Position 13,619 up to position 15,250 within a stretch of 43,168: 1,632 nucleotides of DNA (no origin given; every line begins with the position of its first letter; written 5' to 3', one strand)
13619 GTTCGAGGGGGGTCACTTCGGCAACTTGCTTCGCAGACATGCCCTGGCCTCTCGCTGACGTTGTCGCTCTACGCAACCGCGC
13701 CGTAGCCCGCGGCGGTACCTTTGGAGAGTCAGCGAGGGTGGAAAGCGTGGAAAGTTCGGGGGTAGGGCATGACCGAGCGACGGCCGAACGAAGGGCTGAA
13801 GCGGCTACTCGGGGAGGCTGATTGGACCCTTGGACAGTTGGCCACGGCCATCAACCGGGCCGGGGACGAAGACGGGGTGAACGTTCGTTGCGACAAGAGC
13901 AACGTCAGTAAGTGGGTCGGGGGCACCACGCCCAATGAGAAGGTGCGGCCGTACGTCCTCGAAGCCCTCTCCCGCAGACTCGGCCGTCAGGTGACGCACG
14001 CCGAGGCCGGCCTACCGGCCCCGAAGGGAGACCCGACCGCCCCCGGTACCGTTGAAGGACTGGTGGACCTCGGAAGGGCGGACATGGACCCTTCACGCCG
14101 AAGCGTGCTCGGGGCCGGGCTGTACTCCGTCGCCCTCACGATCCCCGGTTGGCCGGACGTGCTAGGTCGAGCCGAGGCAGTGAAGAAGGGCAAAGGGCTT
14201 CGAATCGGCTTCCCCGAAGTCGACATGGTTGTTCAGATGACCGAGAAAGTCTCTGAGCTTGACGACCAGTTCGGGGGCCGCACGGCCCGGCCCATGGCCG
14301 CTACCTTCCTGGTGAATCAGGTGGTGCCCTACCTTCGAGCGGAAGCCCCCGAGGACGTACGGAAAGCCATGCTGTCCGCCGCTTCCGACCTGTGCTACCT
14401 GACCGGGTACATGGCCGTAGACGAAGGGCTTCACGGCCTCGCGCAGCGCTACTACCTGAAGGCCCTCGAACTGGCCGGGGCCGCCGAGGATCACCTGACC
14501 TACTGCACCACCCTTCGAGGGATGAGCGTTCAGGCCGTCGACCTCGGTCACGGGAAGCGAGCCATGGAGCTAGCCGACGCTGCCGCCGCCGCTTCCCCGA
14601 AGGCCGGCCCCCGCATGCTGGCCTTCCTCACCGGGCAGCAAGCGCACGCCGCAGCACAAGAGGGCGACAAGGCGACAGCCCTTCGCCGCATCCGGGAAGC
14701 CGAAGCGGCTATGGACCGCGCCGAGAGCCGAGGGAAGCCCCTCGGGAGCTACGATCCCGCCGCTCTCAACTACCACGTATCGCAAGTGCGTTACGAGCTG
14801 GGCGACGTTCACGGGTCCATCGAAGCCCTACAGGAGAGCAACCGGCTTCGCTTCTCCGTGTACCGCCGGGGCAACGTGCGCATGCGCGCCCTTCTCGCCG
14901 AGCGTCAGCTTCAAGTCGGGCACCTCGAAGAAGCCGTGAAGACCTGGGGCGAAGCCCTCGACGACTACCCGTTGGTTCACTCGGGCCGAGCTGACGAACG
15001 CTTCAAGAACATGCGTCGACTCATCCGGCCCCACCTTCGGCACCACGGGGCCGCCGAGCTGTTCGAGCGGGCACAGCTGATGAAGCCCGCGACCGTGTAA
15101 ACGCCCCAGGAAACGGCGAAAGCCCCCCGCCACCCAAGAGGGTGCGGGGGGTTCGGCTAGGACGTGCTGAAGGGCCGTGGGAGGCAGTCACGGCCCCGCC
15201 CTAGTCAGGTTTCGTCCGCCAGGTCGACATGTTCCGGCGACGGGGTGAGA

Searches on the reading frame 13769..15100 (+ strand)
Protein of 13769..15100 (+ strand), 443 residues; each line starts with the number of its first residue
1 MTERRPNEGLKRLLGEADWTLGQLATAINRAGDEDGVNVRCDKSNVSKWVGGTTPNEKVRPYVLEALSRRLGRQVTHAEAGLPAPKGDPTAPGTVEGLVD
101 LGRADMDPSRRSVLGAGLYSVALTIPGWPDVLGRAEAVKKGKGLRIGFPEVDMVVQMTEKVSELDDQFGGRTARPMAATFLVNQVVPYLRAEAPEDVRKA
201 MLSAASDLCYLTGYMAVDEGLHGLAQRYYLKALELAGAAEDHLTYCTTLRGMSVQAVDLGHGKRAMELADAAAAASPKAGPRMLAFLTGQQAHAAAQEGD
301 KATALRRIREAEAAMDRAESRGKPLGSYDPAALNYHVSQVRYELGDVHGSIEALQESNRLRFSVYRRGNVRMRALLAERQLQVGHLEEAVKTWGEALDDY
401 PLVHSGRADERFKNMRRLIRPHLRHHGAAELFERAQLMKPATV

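Call 28: search_protein_families(library=pfam, proteins=[window:13769-15100:+], max_evalue=0.01)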
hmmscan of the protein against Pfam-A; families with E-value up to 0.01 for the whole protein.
window:13769-15100:+ (443 aa): 0 families

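Call 29: search_protein_families(library=phrogs, proteins=[window:13769-15100:+], max_evalue=0.001)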
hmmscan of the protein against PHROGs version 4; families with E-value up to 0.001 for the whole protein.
window:13769-15100:+ (443 aa): 1 family
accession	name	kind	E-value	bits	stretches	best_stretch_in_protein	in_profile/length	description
phrog_10886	-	transcription regulation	4.4e-72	244.5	1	5-436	3-450/457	transcriptional regulator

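Call 30: search_dna_similar(query=window:13769-15100:+, collection=phages, mode=protein, max_rows=25)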
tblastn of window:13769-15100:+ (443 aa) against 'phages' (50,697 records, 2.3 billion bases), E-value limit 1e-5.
Records with a match: 10; places in all: 10; records where one place covers at least 80% of the query: 8.
Best place of each record, by identity: 60-80% 1; <60% 9.
By first word of the organism name: Streptomyces 10.
By host as written in the record: Streptomyces mirabilis NRRL B-2400 2; Streptomyces venezuelae 2; Streptomyces griseus ATCC 10137 2; Streptomyces scabiei RL-34 2; Streptomyces lividans JI 1326 1; Streptomyces viridochromogenes DSM40736 1.
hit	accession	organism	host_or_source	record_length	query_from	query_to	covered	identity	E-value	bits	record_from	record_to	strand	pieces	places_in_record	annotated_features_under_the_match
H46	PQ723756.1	Streptomyces phage Ponzi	Streptomyces lividans JI 1326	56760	2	436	98%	66.4%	7e-168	528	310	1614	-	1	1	1: DNA binding protein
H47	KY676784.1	Streptomyces phage ToastyFinz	Streptomyces viridochromogenes DSM40736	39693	5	436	98%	29.0%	5e-25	114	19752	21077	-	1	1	hypothetical protein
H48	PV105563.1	Streptomyces phage Tubberson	Streptomyces mirabilis NRRL B-2400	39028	6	421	94%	29.6%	2e-25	115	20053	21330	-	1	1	25: helix-turn-helix DNA binding domain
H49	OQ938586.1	Streptomyces phage SoJo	Streptomyces mirabilis NRRL B-2400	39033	6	421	94%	29.6%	2e-25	115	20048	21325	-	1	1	25: helix-turn-helix DNA binding domain protein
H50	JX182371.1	Streptomyces phage SV1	Streptomyces venezuelae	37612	6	421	94%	29.4%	6e-26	117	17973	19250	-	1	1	helix-turn-helix DNA binding protein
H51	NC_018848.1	Streptomyces phage SV1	Streptomyces venezuelae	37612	6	421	94%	29.4%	6e-26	117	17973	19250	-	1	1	transcriptional regulator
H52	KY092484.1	Streptomyces phage Raleigh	Streptomyces griseus ATCC 10137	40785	4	417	93%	29.5%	3e-24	112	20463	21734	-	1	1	helix-turn-helix DNA binding protein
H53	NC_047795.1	Streptomyces phage Raleigh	Streptomyces griseus ATCC 10137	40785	4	417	93%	29.5%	3e-24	112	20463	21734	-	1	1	transcriptional regulator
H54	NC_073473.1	Streptomyces phage TurkishDelight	Streptomyces scabiei RL-34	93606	132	428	67%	25.2%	5e-6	55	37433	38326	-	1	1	44: helix-turn-helix DNA binding domain protein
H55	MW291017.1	Streptomyces phage TurkishDelight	Streptomyces scabiei RL-34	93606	132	428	67%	25.2%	5e-6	55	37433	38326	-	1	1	44: helix-turn-helix DNA binding domain protein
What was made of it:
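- On L5-type operator/stoperator system (tested for the motif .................): A candidate regulator exists at 13769-15100 (calls 29, 30), but no binding data exist.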
